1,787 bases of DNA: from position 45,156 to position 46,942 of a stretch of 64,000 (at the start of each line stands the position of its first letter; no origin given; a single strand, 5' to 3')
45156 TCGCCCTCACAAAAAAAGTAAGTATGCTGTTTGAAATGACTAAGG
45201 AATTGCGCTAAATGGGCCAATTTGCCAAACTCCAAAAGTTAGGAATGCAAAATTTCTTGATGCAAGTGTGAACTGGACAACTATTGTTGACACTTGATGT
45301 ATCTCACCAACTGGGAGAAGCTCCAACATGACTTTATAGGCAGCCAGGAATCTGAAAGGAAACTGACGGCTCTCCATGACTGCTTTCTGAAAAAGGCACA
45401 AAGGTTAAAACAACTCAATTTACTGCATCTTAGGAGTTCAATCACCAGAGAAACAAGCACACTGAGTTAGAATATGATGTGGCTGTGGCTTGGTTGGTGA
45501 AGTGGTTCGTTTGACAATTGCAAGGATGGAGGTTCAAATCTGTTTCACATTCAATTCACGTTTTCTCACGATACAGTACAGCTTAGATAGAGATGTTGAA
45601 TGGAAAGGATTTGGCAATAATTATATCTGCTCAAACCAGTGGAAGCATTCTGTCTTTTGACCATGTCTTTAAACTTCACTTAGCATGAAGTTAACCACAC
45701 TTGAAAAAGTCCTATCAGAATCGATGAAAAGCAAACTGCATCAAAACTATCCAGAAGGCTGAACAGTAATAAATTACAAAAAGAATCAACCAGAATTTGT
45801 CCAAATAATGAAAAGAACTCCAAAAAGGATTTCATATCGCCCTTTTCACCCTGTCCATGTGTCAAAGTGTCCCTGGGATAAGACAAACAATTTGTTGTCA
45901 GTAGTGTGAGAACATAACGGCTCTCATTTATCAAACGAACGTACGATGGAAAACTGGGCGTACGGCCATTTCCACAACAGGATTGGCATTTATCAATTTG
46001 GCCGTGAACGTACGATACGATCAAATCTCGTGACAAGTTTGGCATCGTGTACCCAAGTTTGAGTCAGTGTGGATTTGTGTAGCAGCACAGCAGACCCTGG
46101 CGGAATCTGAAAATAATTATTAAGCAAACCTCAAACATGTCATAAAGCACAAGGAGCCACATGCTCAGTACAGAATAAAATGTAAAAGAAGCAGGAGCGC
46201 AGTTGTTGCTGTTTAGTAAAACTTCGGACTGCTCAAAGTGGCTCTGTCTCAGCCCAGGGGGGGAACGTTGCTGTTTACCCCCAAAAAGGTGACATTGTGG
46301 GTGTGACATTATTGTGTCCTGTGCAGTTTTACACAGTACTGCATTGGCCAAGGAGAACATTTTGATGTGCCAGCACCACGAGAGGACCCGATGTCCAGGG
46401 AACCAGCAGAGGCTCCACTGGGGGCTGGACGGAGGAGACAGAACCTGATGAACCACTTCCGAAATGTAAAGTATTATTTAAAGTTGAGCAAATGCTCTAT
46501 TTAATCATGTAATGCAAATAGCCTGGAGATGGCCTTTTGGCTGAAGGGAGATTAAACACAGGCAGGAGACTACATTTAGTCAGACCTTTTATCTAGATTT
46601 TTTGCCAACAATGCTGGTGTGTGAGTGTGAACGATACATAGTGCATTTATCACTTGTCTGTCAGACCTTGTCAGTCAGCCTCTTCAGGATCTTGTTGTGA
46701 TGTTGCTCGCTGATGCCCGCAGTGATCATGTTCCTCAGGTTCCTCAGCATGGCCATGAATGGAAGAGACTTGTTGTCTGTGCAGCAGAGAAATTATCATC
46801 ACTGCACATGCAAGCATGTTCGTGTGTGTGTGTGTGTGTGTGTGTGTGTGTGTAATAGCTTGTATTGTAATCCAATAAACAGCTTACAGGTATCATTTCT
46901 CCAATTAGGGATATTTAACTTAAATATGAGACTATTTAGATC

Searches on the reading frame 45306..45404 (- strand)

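Call 14: search_protein_families(library=pfam, proteins=[window:45306-45404:-], max_evalue=0.01)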
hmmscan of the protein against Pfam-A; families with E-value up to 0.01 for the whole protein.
seq(33 aa): 1 family
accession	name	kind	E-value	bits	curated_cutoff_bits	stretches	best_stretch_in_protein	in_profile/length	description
PF05731.17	TROVE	-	0.0048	16.6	23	1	6-23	334-351/442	TROVE domain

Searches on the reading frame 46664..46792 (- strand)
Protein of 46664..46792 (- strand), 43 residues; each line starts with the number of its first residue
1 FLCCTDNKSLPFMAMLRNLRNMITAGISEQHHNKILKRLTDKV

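Call 14: search_protein_families(library=pfam, proteins=[window:46664-46792:-], max_evalue=0.01)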
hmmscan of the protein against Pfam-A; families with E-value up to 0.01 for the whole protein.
seq(43 aa): 1 family
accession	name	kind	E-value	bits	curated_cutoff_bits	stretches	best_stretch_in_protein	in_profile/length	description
PF05731.17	TROVE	-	6.3e-12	45.8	23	1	6-42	298-334/442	TROVE domain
